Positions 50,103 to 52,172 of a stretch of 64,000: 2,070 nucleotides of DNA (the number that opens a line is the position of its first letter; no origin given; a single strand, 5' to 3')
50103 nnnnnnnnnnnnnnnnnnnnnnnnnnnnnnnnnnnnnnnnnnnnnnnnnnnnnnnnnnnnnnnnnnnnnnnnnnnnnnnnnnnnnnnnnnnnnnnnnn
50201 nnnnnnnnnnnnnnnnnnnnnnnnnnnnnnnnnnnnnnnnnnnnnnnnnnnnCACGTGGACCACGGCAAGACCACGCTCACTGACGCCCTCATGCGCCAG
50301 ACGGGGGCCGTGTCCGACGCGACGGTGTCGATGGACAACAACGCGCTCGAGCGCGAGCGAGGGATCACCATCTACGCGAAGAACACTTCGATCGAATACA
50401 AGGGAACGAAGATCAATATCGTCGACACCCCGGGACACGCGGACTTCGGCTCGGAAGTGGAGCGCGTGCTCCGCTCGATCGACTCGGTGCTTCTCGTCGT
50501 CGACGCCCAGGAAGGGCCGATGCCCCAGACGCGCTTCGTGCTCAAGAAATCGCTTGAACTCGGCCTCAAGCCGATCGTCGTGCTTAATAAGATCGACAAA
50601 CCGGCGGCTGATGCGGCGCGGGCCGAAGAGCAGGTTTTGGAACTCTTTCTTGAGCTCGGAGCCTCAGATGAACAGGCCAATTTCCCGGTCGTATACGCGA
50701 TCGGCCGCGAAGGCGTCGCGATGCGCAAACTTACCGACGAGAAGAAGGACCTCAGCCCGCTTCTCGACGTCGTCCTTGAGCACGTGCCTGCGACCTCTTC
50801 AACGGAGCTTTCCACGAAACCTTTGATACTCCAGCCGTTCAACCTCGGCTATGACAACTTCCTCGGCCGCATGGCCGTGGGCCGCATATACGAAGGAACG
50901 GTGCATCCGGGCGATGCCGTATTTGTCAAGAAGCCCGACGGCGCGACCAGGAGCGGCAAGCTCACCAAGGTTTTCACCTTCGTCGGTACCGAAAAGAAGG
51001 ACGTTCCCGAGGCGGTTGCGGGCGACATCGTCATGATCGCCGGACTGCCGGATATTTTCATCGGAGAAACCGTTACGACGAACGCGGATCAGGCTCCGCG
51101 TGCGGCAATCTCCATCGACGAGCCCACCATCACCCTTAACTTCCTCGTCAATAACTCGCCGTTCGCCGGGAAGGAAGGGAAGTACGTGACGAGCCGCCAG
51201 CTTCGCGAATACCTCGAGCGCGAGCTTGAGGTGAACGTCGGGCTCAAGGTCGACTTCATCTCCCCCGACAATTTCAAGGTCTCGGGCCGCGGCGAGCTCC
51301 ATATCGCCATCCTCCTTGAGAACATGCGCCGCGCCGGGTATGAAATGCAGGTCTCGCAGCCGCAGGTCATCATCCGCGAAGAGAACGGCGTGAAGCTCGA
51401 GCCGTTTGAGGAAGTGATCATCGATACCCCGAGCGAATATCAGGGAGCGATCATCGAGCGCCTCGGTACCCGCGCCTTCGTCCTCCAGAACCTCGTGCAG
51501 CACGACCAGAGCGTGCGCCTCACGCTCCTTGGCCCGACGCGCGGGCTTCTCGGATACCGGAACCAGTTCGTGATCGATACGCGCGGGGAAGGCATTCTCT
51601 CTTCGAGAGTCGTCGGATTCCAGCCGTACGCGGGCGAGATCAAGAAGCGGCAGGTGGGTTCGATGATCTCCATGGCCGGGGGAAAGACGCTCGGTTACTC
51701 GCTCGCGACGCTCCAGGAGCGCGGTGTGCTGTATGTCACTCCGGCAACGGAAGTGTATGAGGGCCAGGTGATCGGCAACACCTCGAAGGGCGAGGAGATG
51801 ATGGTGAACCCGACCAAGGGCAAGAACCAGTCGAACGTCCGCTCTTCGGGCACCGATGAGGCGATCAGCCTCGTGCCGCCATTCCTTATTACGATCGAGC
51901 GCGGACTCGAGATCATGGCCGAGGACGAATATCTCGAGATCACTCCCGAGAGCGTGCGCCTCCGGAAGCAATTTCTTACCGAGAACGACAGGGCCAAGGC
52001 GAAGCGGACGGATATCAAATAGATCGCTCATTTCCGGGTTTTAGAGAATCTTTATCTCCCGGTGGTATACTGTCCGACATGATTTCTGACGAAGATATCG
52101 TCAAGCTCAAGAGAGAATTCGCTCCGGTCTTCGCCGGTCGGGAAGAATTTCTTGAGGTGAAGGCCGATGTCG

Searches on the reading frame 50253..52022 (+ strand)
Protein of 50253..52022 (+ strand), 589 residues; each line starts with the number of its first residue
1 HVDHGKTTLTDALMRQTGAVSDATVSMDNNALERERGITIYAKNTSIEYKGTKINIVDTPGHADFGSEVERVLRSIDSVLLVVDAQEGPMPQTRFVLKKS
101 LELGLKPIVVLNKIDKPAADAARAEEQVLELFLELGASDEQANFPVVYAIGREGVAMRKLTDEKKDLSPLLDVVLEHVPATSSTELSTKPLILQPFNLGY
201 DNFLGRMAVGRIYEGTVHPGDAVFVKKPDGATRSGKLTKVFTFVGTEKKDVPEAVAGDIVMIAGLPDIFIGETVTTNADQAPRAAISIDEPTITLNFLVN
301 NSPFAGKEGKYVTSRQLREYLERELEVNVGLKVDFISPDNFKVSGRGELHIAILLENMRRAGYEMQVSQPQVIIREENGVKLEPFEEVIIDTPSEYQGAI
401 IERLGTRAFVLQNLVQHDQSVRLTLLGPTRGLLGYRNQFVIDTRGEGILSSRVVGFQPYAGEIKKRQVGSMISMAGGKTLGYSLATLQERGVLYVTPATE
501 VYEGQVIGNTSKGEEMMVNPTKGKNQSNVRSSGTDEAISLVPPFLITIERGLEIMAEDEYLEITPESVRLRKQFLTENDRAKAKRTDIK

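Call 109: search_protein_families(library=pfam, proteins=[window:50253-52022:+], max_evalue=0.001)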
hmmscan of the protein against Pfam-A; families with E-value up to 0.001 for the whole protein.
window:50253-52022:+ (589 aa): 8 families
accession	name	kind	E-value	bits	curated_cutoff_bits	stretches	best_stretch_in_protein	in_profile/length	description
PF00009.33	GTP_EFTU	-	1.7e-49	168.4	26.5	1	1-179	11-187/188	Elongation factor Tu GTP binding domain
PF21018.2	BipA_C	-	8.3e-37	125.8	23.8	1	469-576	2-109/110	TypA/BipA C-terminal domain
PF00679.30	EFG_C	-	2.2e-14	53.7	27.9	1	381-466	2-88/89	Elongation factor G C-terminus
PF03144.31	GTP_EFTU_D2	-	1.2e-12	48.5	30.3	1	205-275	1-73/73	Elongation factor Tu domain 2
PF22042.2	EF-G_D2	-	2e-11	44.3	27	1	198-276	9-83/84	Elongation factor G domain 2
PF01926.29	MMR_HSR1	-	7.4e-08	32.9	21.9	1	4-113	10-113/113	50S ribosome-binding GTPase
PF02421.24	FeoB_N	-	1.7e-05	24.8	27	1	37-134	32-135/156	Ferrous iron transport protein B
PF09439.16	SRPRB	-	0.00099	19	25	0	3-85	13-82/178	Signal recognition particle receptor beta subunit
